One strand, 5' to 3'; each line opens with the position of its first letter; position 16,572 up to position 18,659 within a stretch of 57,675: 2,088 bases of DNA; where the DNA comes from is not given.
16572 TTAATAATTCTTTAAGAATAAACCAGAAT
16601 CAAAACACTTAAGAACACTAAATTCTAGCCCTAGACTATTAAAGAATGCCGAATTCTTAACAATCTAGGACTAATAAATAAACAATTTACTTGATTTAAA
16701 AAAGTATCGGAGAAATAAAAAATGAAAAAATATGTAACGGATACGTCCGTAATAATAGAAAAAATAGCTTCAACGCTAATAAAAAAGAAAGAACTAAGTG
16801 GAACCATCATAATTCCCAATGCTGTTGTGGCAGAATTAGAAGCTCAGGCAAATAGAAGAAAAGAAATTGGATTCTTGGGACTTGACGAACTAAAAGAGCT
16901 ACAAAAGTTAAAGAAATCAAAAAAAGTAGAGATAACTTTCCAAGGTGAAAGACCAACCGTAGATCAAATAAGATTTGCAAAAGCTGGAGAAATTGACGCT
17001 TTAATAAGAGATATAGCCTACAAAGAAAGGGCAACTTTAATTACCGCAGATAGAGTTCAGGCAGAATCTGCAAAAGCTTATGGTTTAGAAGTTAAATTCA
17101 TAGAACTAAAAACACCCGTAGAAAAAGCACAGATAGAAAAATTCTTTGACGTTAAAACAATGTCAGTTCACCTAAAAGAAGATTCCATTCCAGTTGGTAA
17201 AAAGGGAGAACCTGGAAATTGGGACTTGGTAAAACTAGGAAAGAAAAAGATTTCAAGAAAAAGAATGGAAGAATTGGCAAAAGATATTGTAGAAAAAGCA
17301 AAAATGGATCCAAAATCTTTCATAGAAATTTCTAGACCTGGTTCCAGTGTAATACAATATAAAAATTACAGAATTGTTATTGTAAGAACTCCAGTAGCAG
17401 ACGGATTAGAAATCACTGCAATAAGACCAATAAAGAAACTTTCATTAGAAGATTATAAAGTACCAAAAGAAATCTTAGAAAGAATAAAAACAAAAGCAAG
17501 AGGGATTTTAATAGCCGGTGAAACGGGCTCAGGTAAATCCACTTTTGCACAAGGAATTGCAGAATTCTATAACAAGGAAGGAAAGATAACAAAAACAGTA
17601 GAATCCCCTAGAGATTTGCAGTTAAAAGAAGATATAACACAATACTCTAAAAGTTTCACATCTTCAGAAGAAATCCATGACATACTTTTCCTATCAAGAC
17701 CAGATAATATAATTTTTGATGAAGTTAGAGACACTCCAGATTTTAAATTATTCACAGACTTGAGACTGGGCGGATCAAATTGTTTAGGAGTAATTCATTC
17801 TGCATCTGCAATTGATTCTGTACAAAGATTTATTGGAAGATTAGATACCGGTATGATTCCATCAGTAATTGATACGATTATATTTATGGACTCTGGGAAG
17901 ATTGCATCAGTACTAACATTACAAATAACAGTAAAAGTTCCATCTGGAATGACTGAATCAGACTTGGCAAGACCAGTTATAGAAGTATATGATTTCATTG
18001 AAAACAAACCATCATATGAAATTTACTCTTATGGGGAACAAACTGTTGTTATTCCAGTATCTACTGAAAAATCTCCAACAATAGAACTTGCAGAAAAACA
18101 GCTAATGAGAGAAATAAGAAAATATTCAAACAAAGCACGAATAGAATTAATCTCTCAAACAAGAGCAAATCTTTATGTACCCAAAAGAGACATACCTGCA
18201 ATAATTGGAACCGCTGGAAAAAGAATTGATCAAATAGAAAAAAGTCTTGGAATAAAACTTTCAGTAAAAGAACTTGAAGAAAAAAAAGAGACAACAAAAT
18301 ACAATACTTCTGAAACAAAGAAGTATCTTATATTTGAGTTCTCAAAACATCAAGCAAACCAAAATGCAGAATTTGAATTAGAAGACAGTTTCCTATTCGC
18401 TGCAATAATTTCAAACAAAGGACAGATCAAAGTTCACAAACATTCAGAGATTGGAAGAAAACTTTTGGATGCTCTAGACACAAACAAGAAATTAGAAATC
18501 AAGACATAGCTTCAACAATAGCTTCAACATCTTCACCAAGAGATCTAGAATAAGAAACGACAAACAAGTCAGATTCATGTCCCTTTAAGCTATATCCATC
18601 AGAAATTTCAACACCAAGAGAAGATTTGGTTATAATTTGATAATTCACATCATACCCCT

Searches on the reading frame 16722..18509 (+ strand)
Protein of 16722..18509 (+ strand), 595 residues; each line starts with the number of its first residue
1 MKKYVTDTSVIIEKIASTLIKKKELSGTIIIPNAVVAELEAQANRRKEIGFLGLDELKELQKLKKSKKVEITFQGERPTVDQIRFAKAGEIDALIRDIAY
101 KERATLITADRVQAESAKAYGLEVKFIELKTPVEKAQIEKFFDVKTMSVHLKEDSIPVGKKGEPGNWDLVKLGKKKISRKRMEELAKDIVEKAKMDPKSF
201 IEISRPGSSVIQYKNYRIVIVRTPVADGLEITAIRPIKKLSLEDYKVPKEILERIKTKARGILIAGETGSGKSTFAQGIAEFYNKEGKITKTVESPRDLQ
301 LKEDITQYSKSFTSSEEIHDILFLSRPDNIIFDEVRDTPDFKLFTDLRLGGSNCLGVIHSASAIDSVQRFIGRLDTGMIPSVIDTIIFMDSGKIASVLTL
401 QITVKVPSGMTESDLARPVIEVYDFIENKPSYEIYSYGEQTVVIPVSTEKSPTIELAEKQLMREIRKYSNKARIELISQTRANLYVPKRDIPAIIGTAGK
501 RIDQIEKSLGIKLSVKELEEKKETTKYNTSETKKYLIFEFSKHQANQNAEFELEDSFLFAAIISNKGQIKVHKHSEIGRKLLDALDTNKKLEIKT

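Call 45: search_protein_families(library=pfam, proteins=[window:16722-18509:+])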
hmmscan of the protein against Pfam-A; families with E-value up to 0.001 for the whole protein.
window:16722-18509:+ (595 aa): 6 families
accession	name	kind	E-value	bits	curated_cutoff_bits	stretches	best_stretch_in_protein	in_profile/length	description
PF00437.27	T2SSE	-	4.6e-12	45.7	24.9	1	238-370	122-255/370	Type II/IV secretion system protein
PF01850.27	PIN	-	1.6e-09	38.9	23.6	1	4-115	1-116/120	PIN domain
PF13638.12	PIN_4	-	8.2e-06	26.6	21.9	1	4-124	1-128/132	PIN domain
PF00013.35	KH_1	-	0.00034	20.7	21.5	1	484-522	4-41/66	KH domain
PF13173.12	AAA_14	-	0.0005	20.5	27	0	262-344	5-80/129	AAA domain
PF00005.33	ABC_tran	-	0.00073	20.6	25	0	262-298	14-51/137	ABC transporter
